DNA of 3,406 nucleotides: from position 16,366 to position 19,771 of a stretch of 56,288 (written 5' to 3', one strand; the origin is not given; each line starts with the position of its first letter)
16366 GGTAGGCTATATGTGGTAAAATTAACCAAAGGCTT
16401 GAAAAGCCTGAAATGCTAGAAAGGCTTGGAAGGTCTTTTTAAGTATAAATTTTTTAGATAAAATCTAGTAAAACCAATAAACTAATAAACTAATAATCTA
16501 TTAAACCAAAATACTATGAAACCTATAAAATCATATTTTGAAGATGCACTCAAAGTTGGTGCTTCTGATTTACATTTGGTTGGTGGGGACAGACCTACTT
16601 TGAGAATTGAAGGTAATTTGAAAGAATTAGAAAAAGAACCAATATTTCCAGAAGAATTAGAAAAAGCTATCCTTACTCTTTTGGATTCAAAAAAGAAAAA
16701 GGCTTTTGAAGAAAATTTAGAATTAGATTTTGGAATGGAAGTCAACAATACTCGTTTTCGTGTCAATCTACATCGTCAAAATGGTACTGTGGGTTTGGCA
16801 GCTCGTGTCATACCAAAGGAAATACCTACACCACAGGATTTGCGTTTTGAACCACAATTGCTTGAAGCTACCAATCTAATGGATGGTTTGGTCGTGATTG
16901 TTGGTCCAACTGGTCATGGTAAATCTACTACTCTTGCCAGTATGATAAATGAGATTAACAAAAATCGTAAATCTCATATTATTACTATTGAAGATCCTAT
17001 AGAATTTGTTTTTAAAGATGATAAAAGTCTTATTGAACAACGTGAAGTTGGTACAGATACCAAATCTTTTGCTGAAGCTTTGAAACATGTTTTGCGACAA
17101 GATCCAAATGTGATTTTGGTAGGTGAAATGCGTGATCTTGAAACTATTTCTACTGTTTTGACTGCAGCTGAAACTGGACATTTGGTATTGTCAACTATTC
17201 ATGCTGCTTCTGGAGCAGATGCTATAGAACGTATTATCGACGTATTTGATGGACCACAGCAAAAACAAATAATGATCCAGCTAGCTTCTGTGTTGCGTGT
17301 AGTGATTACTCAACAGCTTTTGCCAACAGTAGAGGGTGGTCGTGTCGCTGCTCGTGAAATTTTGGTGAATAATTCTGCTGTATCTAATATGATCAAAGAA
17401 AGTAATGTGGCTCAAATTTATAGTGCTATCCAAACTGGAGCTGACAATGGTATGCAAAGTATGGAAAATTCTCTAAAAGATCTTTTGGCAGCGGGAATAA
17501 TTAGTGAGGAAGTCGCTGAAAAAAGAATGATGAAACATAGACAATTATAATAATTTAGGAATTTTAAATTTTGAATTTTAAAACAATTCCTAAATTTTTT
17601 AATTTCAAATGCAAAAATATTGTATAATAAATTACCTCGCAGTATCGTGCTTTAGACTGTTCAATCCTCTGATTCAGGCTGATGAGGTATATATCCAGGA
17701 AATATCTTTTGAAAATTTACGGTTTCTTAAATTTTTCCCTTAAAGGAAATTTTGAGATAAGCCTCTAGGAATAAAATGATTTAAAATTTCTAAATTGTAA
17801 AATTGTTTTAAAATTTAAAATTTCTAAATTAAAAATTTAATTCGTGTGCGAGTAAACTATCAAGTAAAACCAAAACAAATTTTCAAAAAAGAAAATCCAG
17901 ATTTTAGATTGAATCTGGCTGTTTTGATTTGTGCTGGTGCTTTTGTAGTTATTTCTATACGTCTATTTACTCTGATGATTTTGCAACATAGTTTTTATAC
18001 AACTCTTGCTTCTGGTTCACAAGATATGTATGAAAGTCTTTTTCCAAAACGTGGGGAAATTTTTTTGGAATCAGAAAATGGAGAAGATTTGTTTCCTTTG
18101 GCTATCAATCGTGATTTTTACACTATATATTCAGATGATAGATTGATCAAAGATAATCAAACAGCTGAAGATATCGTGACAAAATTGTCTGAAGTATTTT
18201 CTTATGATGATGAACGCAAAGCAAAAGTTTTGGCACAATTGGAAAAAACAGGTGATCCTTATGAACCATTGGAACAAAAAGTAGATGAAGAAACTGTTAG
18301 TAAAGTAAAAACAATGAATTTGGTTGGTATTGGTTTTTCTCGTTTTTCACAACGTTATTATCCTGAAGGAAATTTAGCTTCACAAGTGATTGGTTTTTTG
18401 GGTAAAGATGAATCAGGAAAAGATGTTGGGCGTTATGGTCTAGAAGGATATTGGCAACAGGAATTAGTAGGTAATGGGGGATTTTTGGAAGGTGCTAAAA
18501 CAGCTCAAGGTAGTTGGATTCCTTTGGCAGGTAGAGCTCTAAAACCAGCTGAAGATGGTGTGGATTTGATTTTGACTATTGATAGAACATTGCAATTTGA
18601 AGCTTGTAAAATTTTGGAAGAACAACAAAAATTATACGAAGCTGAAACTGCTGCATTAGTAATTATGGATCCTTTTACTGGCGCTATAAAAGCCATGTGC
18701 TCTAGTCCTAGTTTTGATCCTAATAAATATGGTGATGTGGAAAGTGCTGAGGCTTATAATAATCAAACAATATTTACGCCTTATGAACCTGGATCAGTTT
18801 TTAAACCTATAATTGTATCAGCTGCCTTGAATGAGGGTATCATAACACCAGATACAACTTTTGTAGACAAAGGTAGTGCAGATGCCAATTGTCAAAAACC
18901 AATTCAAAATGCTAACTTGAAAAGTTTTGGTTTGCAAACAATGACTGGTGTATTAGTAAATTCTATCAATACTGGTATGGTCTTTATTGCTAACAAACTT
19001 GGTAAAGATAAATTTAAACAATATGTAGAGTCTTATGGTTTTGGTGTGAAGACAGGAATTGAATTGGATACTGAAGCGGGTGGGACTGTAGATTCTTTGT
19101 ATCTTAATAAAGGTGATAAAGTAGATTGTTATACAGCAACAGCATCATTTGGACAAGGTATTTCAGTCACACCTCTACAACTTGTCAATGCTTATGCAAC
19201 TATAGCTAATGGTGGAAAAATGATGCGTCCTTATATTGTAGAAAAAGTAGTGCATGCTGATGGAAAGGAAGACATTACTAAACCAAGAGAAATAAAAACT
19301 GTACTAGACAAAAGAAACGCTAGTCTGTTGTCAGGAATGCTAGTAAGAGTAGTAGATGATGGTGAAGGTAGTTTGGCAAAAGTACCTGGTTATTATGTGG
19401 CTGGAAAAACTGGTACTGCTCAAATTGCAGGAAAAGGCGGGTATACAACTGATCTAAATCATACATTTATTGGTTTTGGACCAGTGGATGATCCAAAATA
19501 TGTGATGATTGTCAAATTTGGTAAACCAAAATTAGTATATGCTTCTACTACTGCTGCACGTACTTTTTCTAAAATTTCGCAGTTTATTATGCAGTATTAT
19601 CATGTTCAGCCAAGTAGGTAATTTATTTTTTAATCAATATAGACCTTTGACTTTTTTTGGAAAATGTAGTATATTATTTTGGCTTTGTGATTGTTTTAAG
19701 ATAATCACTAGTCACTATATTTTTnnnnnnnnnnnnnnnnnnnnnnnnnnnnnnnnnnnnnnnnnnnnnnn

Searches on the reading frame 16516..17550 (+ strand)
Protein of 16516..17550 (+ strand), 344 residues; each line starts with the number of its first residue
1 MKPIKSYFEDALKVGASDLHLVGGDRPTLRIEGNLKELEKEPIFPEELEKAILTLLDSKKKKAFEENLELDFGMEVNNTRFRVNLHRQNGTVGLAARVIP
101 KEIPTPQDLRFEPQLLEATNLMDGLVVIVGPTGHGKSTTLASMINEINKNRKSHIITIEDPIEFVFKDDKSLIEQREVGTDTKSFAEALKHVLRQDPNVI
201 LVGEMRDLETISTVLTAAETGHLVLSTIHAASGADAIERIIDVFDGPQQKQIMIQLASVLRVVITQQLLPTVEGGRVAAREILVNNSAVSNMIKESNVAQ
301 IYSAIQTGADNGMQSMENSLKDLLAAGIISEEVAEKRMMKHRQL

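Call 107: search_protein_families(library=pfam, proteins=[window:16516-17550:+], max_evalue=0.00001)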
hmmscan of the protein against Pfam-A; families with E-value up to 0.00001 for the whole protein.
window:16516-17550:+ (344 aa): 1 family
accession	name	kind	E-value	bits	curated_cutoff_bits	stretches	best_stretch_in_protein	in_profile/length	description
PF00437.27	T2SSE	-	6.9e-42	143.8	24.9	1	4-270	12-279/370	Type II/IV secretion system protein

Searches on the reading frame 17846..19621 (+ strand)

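Call 107: search_protein_families(library=pfam, proteins=[window:17846-19621:+], max_evalue=0.00001)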
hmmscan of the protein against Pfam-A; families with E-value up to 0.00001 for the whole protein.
window:17846-19621:+ (591 aa): 2 families
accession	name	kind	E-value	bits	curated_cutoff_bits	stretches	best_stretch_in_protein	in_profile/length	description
PF00905.27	Transpeptidase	-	1.9e-74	251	22.1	1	270-578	2-298/299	Penicillin binding protein transpeptidase domain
PF03717.20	PBP_dimer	-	1.8e-14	55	24.4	1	67-223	4-174/180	Penicillin-binding Protein dimerisation domain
